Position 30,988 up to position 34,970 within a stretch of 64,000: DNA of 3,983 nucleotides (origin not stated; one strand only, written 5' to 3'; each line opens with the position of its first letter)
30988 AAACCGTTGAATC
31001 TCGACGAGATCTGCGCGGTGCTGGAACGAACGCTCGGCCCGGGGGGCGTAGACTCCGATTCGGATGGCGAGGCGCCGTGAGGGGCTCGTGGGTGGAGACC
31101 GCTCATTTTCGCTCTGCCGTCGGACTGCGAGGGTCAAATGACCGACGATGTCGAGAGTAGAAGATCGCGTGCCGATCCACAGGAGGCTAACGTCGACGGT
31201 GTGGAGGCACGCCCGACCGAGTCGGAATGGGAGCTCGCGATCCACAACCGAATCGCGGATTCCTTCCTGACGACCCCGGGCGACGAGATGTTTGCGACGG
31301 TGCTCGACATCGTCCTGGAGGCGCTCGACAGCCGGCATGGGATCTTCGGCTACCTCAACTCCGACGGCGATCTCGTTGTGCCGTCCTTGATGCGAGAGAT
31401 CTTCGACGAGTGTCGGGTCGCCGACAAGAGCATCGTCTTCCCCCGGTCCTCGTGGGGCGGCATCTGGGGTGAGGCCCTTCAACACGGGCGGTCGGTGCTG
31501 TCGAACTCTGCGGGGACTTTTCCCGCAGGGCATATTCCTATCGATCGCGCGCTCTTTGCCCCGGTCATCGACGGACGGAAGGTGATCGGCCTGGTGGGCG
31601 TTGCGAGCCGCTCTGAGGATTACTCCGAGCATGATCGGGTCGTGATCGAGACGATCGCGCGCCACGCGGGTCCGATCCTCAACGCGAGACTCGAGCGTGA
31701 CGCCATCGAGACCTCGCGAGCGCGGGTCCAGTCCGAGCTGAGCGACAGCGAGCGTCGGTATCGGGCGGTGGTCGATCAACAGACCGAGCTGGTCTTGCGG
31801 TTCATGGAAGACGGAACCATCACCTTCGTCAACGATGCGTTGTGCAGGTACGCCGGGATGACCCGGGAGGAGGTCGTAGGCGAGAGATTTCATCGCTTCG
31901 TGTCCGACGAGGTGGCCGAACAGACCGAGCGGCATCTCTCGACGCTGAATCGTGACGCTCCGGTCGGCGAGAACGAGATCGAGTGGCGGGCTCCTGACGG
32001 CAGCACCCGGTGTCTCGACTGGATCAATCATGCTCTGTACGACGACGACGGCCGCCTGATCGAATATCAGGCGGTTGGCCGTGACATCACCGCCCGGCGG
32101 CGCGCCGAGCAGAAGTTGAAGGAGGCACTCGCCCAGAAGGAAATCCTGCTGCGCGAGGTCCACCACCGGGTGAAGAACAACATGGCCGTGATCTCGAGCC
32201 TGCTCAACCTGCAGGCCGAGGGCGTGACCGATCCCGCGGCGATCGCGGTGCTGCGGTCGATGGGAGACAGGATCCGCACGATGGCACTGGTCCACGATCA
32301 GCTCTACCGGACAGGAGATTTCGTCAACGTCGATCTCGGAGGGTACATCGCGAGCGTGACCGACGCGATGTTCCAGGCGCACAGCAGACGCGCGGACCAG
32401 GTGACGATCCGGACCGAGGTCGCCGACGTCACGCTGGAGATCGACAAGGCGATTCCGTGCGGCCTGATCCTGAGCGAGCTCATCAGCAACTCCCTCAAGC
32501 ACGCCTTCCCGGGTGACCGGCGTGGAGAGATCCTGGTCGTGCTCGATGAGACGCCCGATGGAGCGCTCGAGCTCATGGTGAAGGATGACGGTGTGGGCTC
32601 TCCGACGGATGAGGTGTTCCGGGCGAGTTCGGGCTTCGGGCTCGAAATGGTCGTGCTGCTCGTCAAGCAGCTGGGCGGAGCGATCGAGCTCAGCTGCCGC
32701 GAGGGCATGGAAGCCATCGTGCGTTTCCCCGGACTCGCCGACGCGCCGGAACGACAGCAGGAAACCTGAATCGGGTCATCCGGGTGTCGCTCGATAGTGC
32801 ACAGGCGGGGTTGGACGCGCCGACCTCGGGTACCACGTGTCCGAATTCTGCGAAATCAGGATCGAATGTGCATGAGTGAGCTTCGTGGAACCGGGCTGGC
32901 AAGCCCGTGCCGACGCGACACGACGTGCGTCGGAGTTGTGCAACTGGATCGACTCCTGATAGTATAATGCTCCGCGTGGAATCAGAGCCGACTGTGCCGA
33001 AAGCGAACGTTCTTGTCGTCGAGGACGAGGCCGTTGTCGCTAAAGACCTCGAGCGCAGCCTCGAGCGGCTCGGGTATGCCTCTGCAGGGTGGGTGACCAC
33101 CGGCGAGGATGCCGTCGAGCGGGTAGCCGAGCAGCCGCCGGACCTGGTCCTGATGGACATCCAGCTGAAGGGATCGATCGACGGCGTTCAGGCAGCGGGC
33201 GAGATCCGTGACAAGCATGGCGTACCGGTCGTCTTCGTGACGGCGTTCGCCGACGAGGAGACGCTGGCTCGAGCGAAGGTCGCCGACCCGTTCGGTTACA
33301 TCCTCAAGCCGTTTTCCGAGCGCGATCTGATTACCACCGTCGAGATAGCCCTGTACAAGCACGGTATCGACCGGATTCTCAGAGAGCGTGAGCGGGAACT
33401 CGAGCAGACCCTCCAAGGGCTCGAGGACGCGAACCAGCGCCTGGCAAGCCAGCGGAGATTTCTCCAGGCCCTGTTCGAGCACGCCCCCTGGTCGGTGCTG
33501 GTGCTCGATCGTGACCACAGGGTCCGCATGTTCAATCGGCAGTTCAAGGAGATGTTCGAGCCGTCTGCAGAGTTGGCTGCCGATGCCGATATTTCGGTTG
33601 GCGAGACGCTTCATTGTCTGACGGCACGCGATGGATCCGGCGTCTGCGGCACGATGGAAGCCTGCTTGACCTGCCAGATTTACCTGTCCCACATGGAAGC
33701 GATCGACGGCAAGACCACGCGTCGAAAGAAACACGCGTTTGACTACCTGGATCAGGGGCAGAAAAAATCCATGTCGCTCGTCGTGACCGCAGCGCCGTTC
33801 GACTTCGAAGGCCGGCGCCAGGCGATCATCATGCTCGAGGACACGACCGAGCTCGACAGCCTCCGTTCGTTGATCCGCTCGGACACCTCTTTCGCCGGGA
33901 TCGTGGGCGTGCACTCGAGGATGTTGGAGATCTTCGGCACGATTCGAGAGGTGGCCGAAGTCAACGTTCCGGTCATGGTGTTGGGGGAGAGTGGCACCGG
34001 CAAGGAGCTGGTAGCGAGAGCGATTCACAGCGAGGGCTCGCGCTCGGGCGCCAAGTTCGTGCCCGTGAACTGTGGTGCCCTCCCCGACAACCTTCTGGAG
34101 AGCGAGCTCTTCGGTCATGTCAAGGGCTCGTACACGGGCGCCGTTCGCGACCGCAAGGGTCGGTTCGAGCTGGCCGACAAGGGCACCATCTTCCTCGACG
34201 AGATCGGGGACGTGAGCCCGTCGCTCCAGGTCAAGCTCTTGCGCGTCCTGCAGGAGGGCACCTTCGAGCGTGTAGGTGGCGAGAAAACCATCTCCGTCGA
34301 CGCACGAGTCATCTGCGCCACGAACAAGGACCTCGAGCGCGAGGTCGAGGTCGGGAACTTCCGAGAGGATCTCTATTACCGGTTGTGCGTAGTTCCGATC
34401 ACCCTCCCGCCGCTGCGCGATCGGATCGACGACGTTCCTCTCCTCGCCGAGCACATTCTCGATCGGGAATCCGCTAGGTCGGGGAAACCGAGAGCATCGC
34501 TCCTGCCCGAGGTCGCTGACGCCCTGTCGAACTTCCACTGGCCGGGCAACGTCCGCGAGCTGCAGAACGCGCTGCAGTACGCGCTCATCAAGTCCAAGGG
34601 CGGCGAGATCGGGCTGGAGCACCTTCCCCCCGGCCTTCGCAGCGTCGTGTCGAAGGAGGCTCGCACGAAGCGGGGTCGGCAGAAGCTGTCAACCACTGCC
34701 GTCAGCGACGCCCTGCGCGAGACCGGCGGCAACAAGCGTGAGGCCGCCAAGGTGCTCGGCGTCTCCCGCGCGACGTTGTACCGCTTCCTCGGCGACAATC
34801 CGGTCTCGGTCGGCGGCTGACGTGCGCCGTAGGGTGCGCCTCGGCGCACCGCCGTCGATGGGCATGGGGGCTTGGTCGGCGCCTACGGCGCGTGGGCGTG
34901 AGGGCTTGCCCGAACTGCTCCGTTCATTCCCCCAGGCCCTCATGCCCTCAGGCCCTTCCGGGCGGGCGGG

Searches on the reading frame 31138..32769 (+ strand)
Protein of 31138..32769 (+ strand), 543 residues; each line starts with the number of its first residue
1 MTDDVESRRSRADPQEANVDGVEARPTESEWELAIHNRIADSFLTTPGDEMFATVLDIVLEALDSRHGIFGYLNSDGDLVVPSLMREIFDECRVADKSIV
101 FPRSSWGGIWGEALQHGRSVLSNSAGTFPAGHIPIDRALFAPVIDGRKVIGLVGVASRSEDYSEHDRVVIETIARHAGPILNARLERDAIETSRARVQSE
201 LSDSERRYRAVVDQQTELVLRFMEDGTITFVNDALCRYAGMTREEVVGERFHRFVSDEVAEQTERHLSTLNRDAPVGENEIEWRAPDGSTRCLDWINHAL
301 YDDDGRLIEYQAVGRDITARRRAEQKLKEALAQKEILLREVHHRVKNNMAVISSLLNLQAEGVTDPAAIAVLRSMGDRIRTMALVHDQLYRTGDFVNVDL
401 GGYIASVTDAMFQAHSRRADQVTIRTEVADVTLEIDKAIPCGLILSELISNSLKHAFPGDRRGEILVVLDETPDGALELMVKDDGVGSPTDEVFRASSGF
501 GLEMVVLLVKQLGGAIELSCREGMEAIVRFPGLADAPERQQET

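Call 13: search_protein_families(library=pfam, proteins=[window:31138-32769:+])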
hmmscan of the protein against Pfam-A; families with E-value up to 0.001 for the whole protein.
window:31138-32769:+ (543 aa): 11 families
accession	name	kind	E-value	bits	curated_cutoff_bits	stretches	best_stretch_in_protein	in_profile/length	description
PF07568.18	HisKA_2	-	4.3e-25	88.1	22.3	1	340-414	1-75/76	Histidine kinase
PF13185.12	GAF_2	-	1.1e-19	71.4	28.6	1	49-181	5-135/136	GAF domain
PF13426.13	PAS_9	-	4.4e-14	53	27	1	224-319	9-103/103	PAS domain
PF08448.16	PAS_4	-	1e-11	45.5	23.1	1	213-322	2-110/110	PAS fold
PF02518.31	HATPase_c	-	7.4e-11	42.9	26.4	1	442-531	7-108/111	Histidine kinase-, DNA gyrase B-, and HSP90-like ATPase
PF00989.32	PAS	-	1.3e-10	41.7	22.6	1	207-317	2-113/113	PAS fold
PF01590.32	GAF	-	1.2e-08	36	22.4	1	49-178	3-130/133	GAF domain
PF08447.18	PAS_3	-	5.6e-08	33.4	25.6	1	229-313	2-88/89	PAS fold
PF07536.20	HWE_HK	-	6.3e-08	33.7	22.8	1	340-393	1-52/83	HWE histidine kinase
PF13581.12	HATPase_c_2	-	7.2e-06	26.5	27.4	1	428-510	19-110/127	Histidine kinase-like ATPase domain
PF13188.13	PAS_8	-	0.00031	21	21.8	0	206-259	1-55/65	PAS domain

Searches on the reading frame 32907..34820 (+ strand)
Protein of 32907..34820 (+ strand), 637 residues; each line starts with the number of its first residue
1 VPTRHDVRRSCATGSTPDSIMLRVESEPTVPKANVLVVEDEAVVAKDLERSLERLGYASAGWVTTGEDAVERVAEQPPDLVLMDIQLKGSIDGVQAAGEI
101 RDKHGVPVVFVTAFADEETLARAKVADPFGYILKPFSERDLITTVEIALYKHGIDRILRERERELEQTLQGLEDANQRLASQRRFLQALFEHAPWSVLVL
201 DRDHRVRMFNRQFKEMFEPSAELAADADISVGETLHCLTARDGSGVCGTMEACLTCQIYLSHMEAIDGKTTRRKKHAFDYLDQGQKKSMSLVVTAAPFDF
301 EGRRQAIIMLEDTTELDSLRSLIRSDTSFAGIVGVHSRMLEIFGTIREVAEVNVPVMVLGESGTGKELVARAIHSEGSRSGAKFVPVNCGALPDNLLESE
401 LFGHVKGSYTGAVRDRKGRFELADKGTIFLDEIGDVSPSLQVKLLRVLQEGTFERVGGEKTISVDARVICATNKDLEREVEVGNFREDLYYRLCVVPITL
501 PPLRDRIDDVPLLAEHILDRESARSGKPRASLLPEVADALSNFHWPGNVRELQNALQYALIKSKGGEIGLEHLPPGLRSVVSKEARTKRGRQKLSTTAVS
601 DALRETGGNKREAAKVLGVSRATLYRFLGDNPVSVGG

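Call 11: search_protein_families(library=pfam, proteins=[window:32907-34820:+])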
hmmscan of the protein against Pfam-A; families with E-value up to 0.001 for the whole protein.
window:32907-34820:+ (637 aa): 11 families
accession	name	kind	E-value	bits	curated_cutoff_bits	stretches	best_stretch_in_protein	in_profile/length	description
PF00158.32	Sigma54_activat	-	1.7e-69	233.2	20.2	1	332-498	1-167/168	Sigma-54 interaction domain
PF00072.30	Response_reg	-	1.4e-24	86.9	30.2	1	35-145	1-110/111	Response regulator receiver domain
PF25601.1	AAA_lid_14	-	1e-21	77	27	1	504-585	1-82/87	AAA+ ATPase lid domain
PF14532.12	Sigma54_activ_2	-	1.8e-20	74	25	1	334-503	2-138/138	Sigma-54 interaction domain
PF02954.25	HTH_8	-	1.5e-08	34.6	22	1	600-626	11-37/42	Bacterial regulatory protein, Fis family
PF07728.20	AAA_5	-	2.2e-07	31.4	22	1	355-474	1-123/139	AAA domain (dynein-related subfamily)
PF07724.20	AAA_2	-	2e-05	25.1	27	1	356-475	6-126/166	AAA domain (Cdc48 subfamily)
PF20432.4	Xre-like-HTH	-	4.9e-05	24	25.8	1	591-626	7-42/63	Antitoxin Xre-like helix-turn-helix domain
PF13188.13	PAS_8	-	8.4e-05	22.8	21.8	1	185-238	2-50/65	PAS domain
PF00004.35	AAA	-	0.0001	23.2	21.2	1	356-474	1-110/131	ATPase family associated with various cellular activities (AAA)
PF13551.12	HTH_29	-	0.00063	20.2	28.1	0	605-628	9-33/64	Winged helix-turn helix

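Call 27: search_protein_families(library=ncbifam, proteins=[window:32967-34820:+], max_evalue=0.01)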
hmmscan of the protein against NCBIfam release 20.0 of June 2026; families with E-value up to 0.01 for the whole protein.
window:32967-34820:+ (617 aa): 113 families (the best 25 are shown)
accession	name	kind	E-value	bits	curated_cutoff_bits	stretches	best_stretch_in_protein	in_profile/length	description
NF008469.0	PRK11361.1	equivalog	5.7e-110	368.2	714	2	294-605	127-448/461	acetoacetate metabolism transcriptional regulator AtoC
TIGR02915.1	PEP_resp_reg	equivalog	4.1e-107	358.8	502.6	2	298-608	128-439/445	PEP-CTERM-box response regulator transcription factor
TIGR01817.1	nifA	equivalog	2.2e-106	356.8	528.85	1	304-568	190-453/534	nif-specific transcriptional activator NifA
TIGR01818.1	ntrC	equivalog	1.4e-105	353.7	558.6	3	306-566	130-391/463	nitrogen regulation protein NR(I)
NF041552.1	TF_PrdR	equivalog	4e-101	339.1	795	1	305-606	262-571/577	sigma-54 dependent transcriptional regulator PrdR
NF041946.1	LuxO_transreg_Vib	equivalog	2.8e-99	333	800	2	304-572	127-395/463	quorum-sensing sigma-54 dependent transcriptional regulator LuxO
NF007689.0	PRK10365.1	equivalog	1.5e-98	330.5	760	2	276-605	106-436/441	sigma-54-dependent response regulator transcription factor ZraR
NF003451.0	PRK05022.1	equivalog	1.1e-93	314.7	476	1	256-604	138-501/512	nitric oxide reductase transcriptional regulator NorR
NF008176.1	PRK10923.1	equivalog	1.6e-91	307.3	620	2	306-568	134-396/469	nitrogen regulation protein NR(I)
NF038308.1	RNA_repair_RtcR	equivalog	2.4e-90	303.9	650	1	306-581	176-458/530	RNA repair transcriptional activator RtcR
TIGR02329.1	propionate_PrpR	equivalog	9.2e-84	281.9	499.2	1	294-608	196-524/526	propionate catabolism operon regulatory protein PrpR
NF008085.0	PRK10820.1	equivalog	1.6e-83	281.1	576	1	285-550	177-444/520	transcriptional regulator TyrR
NF011695.0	PRK15115.1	equivalog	5.8e-83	279.1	763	2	310-609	135-434/445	two-component system response regulator GlrR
NF051870.1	NAssimRespRegNtrX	equivalog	1.1e-81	275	600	2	301-582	130-409/452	nitrogen assimilation response regulator NtrX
NF050807.1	TransRegFlbDCaul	equivalog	3.1e-81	273.6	750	1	319-604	127-431/454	sigma-54-dependent transcriptional regulator FlbD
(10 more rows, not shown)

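Call 39: find_homologous_proteins(query=window:32967-34820:+, max_evalue=1e-100)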
Query window:32967-34820:+ (617 aa): 1402 proteins with E <= 1e-100 among 8000 candidates; the best 120 are listed.
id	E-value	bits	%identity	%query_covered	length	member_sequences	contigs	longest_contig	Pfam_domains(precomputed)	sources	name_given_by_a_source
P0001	0.0e+0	1366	100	100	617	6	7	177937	PF00158.33,PF07724.21,PF25601.2,PF02954.26,PF14532.13,PF07728.21,PF00072.31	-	-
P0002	0.0e+0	1149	83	100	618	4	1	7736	PF00158.33,PF25601.2,PF02954.26,PF14532.13,PF07728.21,PF00072.31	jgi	jgi:DNA-binding NtrC family response regulator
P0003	0.0e+0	1128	84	97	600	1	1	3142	PF00158.33,PF07724.21,PF25601.2,PF02954.26,PF14532.13,PF07728.21,PF00072.31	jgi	jgi:DNA-binding NtrC family response regulator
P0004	0.0e+0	1122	83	99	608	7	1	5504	PF00158.33,PF07724.21,PF25601.2,PF02954.26,PF14532.13,PF07728.21,PF00072.31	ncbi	-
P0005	6.1e-239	813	71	82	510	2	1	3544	PF00158.33,PF25601.2,PF02954.26,PF00004.36,PF14532.13,PF07728.21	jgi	jgi:DNA-binding NtrC family response regulator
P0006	1.5e-227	775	60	97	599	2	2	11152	PF00158.33,PF25601.2,PF02954.26,PF00004.36,PF14532.13,PF07728.21,PF00072.31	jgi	-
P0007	2.2e-227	775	61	97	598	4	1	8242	PF00158.33,PF25601.2,PF02954.26,PF00004.36,PF14532.13,PF07728.21,PF00072.31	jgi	jgi:DNA-binding NtrC family response regulator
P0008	2.3e-227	775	61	97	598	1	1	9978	PF13188.14,PF00158.33,PF25601.2,PF02954.26,PF00004.36,PF14532.13,PF07728.21,PF00072.31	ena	-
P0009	1.1e-226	772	61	97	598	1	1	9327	PF00158.33,PF25601.2,PF02954.26,PF00004.36,PF14532.13,PF07728.21,PF00072.31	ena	-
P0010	3.3e-225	767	59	97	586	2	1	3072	PF00158.33,PF25601.2,PF02954.26,PF14532.13,PF07728.21,PF00072.31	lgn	-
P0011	1.1e-224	766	60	97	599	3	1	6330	PF13188.14,PF00158.33,PF25601.2,PF02954.26,PF00004.36,PF14532.13,PF07728.21,PF00072.31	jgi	jgi:DNA-binding NtrC family response regulator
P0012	2.2e-223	761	59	97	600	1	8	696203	PF00158.33,PF25601.2,PF02954.26,PF00004.36,PF14532.13,PF07728.21,PF00072.31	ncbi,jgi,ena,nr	ncbi:MAG TPA: sigma 54-interacting transcriptional regulator [Thermoanaerobaculales bacterium]|nr:si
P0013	5.5e-222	757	50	97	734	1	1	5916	PF13426.14,PF13188.14,PF00158.33,PF25601.2,PF02954.26,PF08448.17,PF00004.36,PF00989.32,PF14532.13,PF07728.21,PF00072.31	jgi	jgi:PAS domain S-box-containing protein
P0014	9.4e-222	756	58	76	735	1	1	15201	PF13426.14,PF13188.14,PF00158.33,PF25601.2,PF02954.26,PF08448.17,PF00004.36,PF00989.32,PF14532.13,PF07728.21,PF00072.31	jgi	jgi:PAS domain S-box-containing protein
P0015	9.8e-222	756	59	97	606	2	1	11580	PF13188.14,PF12860.14,PF00158.33,PF25601.2,PF02954.26,PF08448.17,PF14532.13,PF07728.21,PF00072.31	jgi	-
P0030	3.2e-210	718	56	98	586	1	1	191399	PF00158.33,PF25601.2,PF02954.26,PF14532.13,PF07728.21,PF00072.31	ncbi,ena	-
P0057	3.2e-198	678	53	76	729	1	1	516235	PF13426.14,PF13188.14,PF00158.33,PF25601.2,PF02954.26,PF08448.17,PF00989.32,PF14532.13,PF07728.21,PF00072.31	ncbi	ncbi:MAG: sigma 54-interacting transcriptional regulator [Thermoanaerobaculaceae bacterium]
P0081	2.2e-189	649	53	96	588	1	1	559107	PF00158.33,PF20432.5,PF25601.2,PF02954.26,PF14532.13,PF07728.21,PF00072.31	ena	-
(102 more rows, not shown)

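Call 41: find_encoding_contigs(protein=P0012, flank=10000, max_places=1)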
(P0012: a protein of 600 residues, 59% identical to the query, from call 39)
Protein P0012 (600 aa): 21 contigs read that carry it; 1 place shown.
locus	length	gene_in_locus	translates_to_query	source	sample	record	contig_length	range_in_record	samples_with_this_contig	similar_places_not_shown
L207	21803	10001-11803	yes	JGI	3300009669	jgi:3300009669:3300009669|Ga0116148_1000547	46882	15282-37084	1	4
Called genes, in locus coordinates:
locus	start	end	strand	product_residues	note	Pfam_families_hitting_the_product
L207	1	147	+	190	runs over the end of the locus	PF12804:NTP_transf_3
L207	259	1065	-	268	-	PF04264:YceI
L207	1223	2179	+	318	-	PF13103:TonB_2, PF03544:TonB_C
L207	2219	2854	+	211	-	PF01618:MotA_ExbB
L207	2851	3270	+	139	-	PF02472:ExbD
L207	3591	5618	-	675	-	PF01835:MG2, PF11617:Cu-binding_MopE, PF14537:Cytochrom_c3_2 (faint), PF14522:Cytochrome_C7 (faint), PF11783:Cytochrome_cB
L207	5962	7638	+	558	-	PF13426:PAS_9, PF00989:PAS, PF08448:PAS_4, PF07536:HWE_HK, PF07568:HisKA_2, PF13581:HATPase_c_2 (weak), PF02518:HATPase_c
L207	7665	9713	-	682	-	PF00072:Response_reg, PF00989:PAS, PF13188:PAS_8 (weak), PF08448:PAS_4, PF13426:PAS_9, PF00990:GGDEF, PF00563:EAL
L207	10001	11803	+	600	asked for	PF00072:Response_reg, PF00158:Sigma54_activat, PF14532:Sigma54_activ_2, PF00004:AAA (faint), PF07728:AAA_5 (weak), PF25601:AAA_lid_14, PF02954:HTH_8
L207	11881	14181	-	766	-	PF13620:CarboxypepD_reg, PF22904:NOMO1-like_2nd (weak), PF07715:Plug, PF00593:TonB_dep_Rec_b-barrel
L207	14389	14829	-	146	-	-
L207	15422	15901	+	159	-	PF05573:NosL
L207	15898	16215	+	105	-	-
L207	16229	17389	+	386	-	PF02687:FtsX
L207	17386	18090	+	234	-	PF13191:AAA_16 (weak), PF00005:ABC_tran, PF13304:AAA_21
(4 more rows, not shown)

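Call 42: find_encoding_contigs(protein=P0030, flank=10000, max_places=1)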
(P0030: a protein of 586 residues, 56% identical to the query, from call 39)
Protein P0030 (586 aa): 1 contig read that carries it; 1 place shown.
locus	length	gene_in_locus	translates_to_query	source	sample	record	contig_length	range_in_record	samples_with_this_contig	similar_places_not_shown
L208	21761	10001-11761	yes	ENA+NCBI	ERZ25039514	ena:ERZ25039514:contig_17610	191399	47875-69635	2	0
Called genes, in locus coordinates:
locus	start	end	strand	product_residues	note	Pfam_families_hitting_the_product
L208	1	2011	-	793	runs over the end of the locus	PF03924:CHASE, PF00989:PAS, PF08447:PAS_3, PF08448:PAS_4, PF13426:PAS_9, PF00512:HisKA (weak), PF02518:HATPase_c, PF00072:Response_reg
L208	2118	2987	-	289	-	PF03009:GDPD, PF13653:GDPD_2 (faint)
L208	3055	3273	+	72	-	PF26408:DUF8106 (weak)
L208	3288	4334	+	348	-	PF08240:ADH_N, PF00107:ADH_zinc_N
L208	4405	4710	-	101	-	PF00076:RRM_1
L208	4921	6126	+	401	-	PF05195:AMP_N, PF00557:Peptidase_M24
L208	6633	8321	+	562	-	PF00989:PAS, PF13188:PAS_8 (weak), PF08448:PAS_4, PF13426:PAS_9, PF08447:PAS_3, PF07536:HWE_HK (weak), PF07568:HisKA_2, PF02518:HATPase_c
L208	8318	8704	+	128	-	PF00072:Response_reg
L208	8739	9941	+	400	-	PF13185:GAF_2, PF01590:GAF, PF07536:HWE_HK, PF07568:HisKA_2, PF02518:HATPase_c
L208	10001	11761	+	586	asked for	PF00072:Response_reg, PF00158:Sigma54_activat, PF14532:Sigma54_activ_2, PF07728:AAA_5 (weak), PF25601:AAA_lid_14, PF02954:HTH_8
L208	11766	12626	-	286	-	PF06314:ADC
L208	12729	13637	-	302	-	-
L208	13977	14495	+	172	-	PF20244:DUF6599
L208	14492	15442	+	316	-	PF10518:TAT_signal (weak), PF04015:DUF362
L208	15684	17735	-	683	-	PF19313:DUF5916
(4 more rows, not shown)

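Call 43: find_encoding_contigs(protein=P0057, flank=10000, max_places=1)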
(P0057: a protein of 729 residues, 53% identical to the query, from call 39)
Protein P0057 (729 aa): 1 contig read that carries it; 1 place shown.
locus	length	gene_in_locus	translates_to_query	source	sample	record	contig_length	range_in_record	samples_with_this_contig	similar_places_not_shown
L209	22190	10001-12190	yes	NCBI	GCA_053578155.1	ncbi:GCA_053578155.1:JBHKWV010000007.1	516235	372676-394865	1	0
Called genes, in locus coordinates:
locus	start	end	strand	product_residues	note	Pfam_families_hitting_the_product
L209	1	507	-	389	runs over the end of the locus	PF07731:Cu-oxidase_2, PF07732:Cu-oxidase_3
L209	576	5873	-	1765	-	PF17210:SdrD_B (faint), PF17803:Cadherin_4, PF17892:Cadherin_5, PF17963:Big_9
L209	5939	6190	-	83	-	-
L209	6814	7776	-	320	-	PF00593:TonB_dep_Rec_b-barrel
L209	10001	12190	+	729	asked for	PF00072:Response_reg, PF00989:PAS, PF08448:PAS_4, PF13426:PAS_9, PF00158:Sigma54_activat, PF14532:Sigma54_activ_2, PF25601:AAA_lid_14, PF02954:HTH_8, +2 more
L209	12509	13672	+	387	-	PF00041:fn3 (faint), PF00395:SLH (faint)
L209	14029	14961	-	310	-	PF00056:Ldh_1_N, PF02866:Ldh_1_C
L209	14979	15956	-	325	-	PF13174:TPR_6 (faint), PF13424:TPR_12 (faint), PF13428:TPR_14 (faint), PF07719:TPR_2 (faint), PF14559:TPR_19 (weak)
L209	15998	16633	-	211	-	-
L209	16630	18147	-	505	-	-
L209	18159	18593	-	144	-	PF00069:Pkinase, PF07714:PK_Tyr_Ser-Thr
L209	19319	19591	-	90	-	-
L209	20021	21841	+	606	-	PF13428:TPR_14 (faint), PF00515:TPR_1 (faint), PF23914:TPR_CcmH_CycH (weak), PF13414:TPR_11 (weak), PF13424:TPR_12 (weak), PF13432:TPR_16, PF14559:TPR_19, PF13432:TPR_16, +8 more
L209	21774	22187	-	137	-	PF07366:SnoaL, PF12680:SnoaL_2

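Call 44: find_encoding_contigs(protein=P0081, flank=10000, max_places=1)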
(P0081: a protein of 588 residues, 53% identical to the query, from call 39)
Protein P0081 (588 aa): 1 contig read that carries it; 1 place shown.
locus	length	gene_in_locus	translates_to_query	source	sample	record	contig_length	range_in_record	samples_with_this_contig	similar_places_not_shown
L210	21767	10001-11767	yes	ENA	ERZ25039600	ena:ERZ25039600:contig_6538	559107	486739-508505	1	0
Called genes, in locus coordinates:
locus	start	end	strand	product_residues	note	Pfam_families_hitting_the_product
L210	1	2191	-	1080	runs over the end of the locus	PF02085:Cytochrom_CIII (faint), PF14522:Cytochrome_C7 (faint)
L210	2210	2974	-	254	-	-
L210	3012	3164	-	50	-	-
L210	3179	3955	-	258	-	-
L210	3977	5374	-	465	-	PF00970:FAD_binding_6, PF00175:NAD_binding_1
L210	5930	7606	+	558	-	PF00989:PAS, PF08448:PAS_4, PF13426:PAS_9, PF08447:PAS_3, PF07536:HWE_HK (weak), PF07568:HisKA_2, PF13581:HATPase_c_2 (weak), PF02518:HATPase_c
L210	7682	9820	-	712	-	PF00072:Response_reg, PF00989:PAS (weak), PF08448:PAS_4, PF00990:GGDEF, PF00563:EAL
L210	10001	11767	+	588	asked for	PF00072:Response_reg, PF00158:Sigma54_activat, PF14532:Sigma54_activ_2, PF07728:AAA_5 (weak), PF25601:AAA_lid_14, PF02954:HTH_8, PF20432:Xre-like-HTH (faint)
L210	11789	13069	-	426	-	PF14522:Cytochrome_C7 (faint), PF11783:Cytochrome_cB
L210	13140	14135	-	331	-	PF01835:MG2, PF11617:Cu-binding_MopE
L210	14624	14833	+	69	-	-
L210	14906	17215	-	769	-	PF13620:CarboxypepD_reg, PF07715:Plug, PF00593:TonB_dep_Rec_b-barrel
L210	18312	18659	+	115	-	PF05573:NosL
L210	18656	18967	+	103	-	-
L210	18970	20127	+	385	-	PF12704:MacB_PCD, PF02687:FtsX (weak)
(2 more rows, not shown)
